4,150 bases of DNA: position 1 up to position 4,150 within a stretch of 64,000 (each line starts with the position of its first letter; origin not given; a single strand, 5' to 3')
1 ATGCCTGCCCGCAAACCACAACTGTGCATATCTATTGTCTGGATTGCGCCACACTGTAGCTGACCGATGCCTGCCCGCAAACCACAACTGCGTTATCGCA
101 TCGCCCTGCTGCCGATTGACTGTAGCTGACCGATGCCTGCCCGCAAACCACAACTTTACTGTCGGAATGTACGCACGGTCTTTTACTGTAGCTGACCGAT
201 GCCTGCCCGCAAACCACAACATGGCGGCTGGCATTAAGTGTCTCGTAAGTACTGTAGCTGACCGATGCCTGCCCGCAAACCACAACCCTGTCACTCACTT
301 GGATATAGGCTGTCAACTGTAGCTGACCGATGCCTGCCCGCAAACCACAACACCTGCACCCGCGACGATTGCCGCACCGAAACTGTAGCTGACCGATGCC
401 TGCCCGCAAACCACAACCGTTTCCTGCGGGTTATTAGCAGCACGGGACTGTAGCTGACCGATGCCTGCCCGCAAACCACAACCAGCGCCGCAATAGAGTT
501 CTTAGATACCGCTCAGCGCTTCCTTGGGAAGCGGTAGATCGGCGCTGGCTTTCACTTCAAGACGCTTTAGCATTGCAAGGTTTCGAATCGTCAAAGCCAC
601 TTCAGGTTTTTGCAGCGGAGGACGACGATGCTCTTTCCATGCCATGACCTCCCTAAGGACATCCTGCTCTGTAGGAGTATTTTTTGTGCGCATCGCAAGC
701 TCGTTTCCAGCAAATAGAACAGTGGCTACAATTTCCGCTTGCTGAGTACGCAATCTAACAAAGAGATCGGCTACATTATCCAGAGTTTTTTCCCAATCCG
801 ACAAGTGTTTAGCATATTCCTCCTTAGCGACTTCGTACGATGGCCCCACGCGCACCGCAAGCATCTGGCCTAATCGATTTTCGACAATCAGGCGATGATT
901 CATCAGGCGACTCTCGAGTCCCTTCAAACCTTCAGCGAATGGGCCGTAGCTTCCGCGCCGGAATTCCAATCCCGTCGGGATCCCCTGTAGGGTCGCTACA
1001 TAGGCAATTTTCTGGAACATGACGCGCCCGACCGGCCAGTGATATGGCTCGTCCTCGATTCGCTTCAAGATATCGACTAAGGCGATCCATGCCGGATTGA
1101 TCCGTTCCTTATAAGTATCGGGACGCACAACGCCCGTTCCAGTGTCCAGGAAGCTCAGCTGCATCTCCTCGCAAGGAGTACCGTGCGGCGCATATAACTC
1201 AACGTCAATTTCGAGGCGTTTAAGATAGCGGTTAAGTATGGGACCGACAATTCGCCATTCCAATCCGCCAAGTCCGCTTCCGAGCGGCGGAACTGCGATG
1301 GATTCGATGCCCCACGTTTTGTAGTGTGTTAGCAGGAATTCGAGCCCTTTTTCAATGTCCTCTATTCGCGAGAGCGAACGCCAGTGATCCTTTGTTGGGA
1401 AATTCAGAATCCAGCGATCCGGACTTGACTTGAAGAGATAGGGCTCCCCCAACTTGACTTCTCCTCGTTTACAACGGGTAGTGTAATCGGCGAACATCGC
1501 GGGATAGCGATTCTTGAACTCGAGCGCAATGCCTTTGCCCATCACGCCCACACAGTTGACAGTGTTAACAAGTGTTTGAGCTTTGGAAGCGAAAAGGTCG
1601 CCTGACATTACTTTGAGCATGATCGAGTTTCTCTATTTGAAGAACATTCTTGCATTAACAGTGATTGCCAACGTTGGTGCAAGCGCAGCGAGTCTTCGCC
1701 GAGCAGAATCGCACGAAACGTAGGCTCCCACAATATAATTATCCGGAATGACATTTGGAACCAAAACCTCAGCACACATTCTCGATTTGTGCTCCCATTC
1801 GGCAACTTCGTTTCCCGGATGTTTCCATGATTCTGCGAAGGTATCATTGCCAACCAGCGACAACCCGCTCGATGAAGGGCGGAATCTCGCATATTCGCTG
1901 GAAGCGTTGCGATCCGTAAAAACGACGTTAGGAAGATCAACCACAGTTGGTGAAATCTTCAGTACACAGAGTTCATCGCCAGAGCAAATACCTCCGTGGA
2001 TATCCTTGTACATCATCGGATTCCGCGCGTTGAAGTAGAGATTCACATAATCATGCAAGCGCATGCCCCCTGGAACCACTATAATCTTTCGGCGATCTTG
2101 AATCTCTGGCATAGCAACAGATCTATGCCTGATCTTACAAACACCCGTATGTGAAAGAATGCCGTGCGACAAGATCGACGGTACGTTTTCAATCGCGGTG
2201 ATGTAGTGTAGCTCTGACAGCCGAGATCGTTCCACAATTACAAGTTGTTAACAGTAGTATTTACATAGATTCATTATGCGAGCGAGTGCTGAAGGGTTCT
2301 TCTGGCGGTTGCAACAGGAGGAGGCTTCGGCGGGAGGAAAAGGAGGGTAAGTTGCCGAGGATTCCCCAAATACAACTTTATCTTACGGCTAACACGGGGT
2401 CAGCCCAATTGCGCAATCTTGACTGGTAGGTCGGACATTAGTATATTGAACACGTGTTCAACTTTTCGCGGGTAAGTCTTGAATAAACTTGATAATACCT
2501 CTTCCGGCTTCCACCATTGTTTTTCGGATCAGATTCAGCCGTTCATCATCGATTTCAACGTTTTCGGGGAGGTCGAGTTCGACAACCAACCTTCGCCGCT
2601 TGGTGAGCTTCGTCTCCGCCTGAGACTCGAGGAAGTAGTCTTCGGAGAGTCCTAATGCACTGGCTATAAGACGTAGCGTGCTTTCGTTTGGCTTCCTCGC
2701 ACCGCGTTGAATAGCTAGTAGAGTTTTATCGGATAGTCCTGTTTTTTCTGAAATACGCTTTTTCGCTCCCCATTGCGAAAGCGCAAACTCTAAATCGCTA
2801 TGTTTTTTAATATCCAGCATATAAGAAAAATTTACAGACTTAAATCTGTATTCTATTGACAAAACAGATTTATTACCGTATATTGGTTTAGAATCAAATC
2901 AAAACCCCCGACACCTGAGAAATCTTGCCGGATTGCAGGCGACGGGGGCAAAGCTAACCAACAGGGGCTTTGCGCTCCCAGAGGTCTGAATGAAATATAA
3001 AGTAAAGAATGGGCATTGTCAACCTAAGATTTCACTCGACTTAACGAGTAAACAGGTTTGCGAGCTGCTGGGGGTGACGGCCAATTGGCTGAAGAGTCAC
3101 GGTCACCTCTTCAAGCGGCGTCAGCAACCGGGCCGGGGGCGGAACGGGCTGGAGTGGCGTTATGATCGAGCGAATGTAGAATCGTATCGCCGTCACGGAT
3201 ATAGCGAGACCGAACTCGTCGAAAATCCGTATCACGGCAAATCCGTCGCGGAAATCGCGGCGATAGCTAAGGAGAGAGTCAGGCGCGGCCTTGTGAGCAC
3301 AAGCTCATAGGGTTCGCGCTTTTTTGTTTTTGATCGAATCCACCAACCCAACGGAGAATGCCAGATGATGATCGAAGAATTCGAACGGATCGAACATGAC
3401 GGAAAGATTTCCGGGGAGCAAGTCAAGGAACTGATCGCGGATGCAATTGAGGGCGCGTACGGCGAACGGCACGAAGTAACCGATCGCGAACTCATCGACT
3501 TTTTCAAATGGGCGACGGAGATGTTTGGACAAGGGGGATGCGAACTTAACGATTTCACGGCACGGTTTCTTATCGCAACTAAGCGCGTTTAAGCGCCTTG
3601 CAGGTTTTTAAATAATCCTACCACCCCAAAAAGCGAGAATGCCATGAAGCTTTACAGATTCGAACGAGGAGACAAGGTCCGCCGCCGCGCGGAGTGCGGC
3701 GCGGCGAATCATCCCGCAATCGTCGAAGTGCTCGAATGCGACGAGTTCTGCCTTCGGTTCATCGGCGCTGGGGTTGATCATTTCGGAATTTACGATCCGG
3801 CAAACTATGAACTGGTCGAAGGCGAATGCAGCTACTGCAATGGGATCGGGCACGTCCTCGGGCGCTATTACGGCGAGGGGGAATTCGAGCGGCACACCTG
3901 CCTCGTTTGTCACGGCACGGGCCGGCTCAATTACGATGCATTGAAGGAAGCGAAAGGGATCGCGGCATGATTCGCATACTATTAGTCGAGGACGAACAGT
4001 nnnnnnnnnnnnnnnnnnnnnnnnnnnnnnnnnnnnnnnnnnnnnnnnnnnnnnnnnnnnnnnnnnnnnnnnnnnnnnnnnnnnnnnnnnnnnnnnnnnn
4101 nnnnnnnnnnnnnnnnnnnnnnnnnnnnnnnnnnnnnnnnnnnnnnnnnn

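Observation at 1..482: Orphan CRISPR array with class-2-like 36-bp repeats, 19 bp from darG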

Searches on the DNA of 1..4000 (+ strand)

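Call 16: search_dna_similar(query=window:1-4000:+, collection=plasmids, mode=distant, max_evalue=0.01)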
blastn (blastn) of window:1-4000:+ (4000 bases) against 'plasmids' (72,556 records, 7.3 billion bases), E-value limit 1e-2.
Records with a match: 17; places in all: 18; records where one place covers at least 80% of the query: 0.
Best place of each record, by identity: 80-90% 14; 60-80% 3.
By first word of the organism name: Rhizobium 4; Synechocystis 4; Agrobacterium 3; Paracoccus 2; Burkholderia 2; Mesorhizobium 1; Meiothermus 1.
By predicted mobility (MOB-suite, as given by PLSDB): non-mobilizable 9; conjugative 6; mobilizable 2.
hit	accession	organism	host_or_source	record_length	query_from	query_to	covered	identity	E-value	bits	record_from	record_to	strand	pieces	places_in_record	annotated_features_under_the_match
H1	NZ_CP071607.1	Rhizobium binae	lentil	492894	1492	1581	2%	76.7%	1e-7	69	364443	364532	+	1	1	macro domain-containing protein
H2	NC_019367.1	Paracoccus marcusii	-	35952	1499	1572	2%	77.0%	2e-4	58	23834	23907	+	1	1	macro domain-containing protein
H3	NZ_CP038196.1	Paracoccus versutus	single cell,soil adjacent to the roots ...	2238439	1500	1569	2%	78.6%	6e-4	56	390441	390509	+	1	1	none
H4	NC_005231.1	Synechocystis sp. PCC 6803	-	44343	1511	1572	2%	83.9%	1e-7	68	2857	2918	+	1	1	macro domain-containing protein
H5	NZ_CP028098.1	Synechocystis sp. IPPAS B-1465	axenic culture,Synechocystis sp. GT-L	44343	1511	1572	2%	83.9%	1e-7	68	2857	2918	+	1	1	macro domain-containing protein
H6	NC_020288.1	Synechocystis sp. PCC 6803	-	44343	1511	1572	2%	83.9%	1e-7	68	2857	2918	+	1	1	macro domain-containing protein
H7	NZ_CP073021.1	Synechocystis sp. PCC 6803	cell culture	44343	1511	1572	2%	83.9%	1e-7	68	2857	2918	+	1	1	macro domain-containing protein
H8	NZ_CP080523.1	Mesorhizobium sp. AR10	Astragalus sp.,Cell culture,root nodule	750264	1513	1569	1%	86.0%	1e-7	68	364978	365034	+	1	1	macro domain-containing protein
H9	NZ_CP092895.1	Agrobacterium tumefaciens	soil,soil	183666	1514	1569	1%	85.7%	3e-7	66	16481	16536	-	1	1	macro domain-containing protein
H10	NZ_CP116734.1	Agrobacterium tumefaciens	Gaillardia,cell culture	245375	1514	1569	1%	85.7%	3e-7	66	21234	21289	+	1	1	macro domain-containing protein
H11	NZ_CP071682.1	Rhizobium ruizarguesonis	lentil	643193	1514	1569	1%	85.7%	3e-7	66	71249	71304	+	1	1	macro domain-containing protein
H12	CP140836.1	Rhizobium beringeri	Trifolium pratense,whole organism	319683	1514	1569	1%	85.7%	3e-7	66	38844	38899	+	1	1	macro domain-containing protein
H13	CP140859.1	Rhizobium ruizarguesonis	Trifolium pratense,whole organism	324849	1514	1569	1%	85.7%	3e-7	66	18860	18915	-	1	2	macro domain-containing protein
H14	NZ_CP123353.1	Agrobacterium pusense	laboratory contaminant from a culture ...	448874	1514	1569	1%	85.7%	3e-7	66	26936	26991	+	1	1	macro domain-containing protein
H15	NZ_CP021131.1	Meiothermus taiwanensis WR-220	-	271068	1513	1569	1%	82.5%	5e-5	59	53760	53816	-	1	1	macro domain-containing protein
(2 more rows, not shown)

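Call 28: search_dna_similar(query=window:1-500:+, collection=phages, mode=distant, max_evalue=10, max_rows=30)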
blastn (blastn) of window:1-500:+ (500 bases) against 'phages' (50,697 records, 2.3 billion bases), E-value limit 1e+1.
Records with a match: 10; places in all: 10; records where one place covers at least 80% of the query: 0.
Best place of each record, by identity: >=99% 8; 90-95% 2.
By first word of the organism name: Klebsiella 8; Shigella 2.
By host as written in the record: Shigella sonnei 2; Klebsiella pneumoniae capsular type K1 2; Klebsiella pneumoniae 2; Klebsiella pneumoniae KP-08 2; Klebsiella pneumonia 1; Klebsiella pneumoniae CEMTC 5232 1.
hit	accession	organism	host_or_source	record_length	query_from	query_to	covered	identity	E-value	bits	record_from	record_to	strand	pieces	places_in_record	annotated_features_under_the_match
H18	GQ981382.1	Shigella phage SP18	Shigella sonnei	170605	163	188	5%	92.3%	2e+0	39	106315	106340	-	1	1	gp24: head vertex protein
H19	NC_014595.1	Shigella phage SP18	Shigella sonnei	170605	163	188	5%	92.3%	2e+0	39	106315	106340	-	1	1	gp24: head vertex protein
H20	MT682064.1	Klebsiella virus KpV2811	Klebsiella pneumoniae capsular type K1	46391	107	126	4%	100.0%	6e+0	37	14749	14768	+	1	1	tail length tape-measure protein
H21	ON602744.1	Klebsiella phage VLCpiS13b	Klebsiella pneumoniae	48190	107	126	4%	100.0%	6e+0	37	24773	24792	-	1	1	tail length tape measure protein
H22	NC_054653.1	Klebsiella virus KpV2811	Klebsiella pneumoniae capsular type K1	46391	107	126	4%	100.0%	6e+0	37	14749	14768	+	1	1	tail length tape measure protein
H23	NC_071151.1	Klebsiella phage vB_Kpn_ZC2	Klebsiella pneumoniae KP-08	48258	107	126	4%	100.0%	6e+0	37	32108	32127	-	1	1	tail length tape measure protein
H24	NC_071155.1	Klebsiella phage VLCpiS13b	Klebsiella pneumoniae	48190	107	126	4%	100.0%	6e+0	37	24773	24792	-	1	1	tail length tape measure protein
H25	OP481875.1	Klebsiella phage vB_Kpn_ZC2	Klebsiella pneumoniae KP-08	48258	107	126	4%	100.0%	6e+0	37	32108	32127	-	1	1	tail length tape measure protein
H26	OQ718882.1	Klebsiella phage vB_KpnS_SCNJ1-C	Klebsiella pneumonia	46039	107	126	4%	100.0%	6e+0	37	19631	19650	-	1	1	hypothetical protein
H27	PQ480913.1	Klebsiella phage KlebP_265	Klebsiella pneumoniae CEMTC 5232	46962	107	126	4%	100.0%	6e+0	37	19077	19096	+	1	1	tail length tape-measure protein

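Call 29: search_dna_similar(query=window:1-500:+, collection=plasmids, mode=distant, max_evalue=10, max_rows=30)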
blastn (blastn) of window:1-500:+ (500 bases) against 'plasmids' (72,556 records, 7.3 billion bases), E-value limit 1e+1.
Records with a match: 14; places in all: 14; records where one place covers at least 80% of the query: 0.
Best place of each record, by identity: 95-99% 2; 90-95% 7; 80-90% 3; 60-80% 2.
By first word of the organism name: Leisingera 5; Rhodococcus 2; Paracoccus 2; Arthrobacter 2; Sphingobium 1; Deinococcus 1; Rhizobium 1.
By predicted mobility (MOB-suite, as given by PLSDB): non-mobilizable 11; mobilizable 2; conjugative 1.
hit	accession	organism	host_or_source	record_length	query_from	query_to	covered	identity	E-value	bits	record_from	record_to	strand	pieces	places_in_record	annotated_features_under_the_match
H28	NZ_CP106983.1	Rhodococcus aetherivorans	cell culture,soil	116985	332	404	15%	73.7%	5e-1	43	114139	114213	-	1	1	hypothetical protein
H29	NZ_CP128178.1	Sphingobium baderi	mixed culture,activated sludge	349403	314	400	10%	95.8%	2e+0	80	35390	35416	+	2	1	traN: conjugal transfer protein TraN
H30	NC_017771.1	Deinococcus gobiensis I-0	-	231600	165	216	10%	76.9%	6e+0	39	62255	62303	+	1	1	NAD(P)/FAD-dependent oxidoreductase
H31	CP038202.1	Paracoccus ferrooxidans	single cell,bioreactor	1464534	102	136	7%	85.7%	6e+0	39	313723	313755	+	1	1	urease accessory protein UreF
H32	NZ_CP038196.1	Paracoccus versutus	single cell,soil adjacent to the roots ...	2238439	102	136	7%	85.7%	6e+0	39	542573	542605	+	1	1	none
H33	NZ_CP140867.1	Rhizobium leguminosarum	Trifolium pratense,whole organism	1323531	350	380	6%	87.1%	6e+0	39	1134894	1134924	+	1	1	record has no annotation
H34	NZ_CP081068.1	Leisingera caerulea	-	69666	466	491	5%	92.9%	6e+0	40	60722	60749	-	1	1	sodium:calcium antiporter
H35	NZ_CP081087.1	Leisingera caerulea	-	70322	466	491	5%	92.9%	6e+0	40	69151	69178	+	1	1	sodium:calcium antiporter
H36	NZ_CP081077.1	Leisingera caerulea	-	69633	466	491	5%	92.9%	6e+0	40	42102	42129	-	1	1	sodium:calcium antiporter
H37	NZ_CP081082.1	Leisingera caerulea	-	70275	466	491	5%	92.9%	6e+0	40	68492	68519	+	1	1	sodium:calcium antiporter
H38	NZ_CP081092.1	Leisingera caerulea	-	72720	466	491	5%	92.9%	6e+0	40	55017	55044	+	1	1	sodium:calcium antiporter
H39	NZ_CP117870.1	Arthrobacter agilis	cell culture,Middle part of the water ...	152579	358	383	5%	92.3%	6e+0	39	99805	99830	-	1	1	none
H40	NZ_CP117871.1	Arthrobacter agilis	cell culture,Middle part of the water ...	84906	358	383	5%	92.3%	6e+0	39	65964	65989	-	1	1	none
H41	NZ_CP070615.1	Rhodococcus pseudokoreensis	cell culture,rhizosphere of apple ...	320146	345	368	5%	95.8%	6e+0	40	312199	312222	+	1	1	metalloregulator ArsR/SmtB family transcription factor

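Call 75: search_rna_families(source=window, start=1, end=520, threshold=evalue, max_evalue=10)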
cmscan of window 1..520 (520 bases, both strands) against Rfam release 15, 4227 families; matches with E-value up to 10: 0.
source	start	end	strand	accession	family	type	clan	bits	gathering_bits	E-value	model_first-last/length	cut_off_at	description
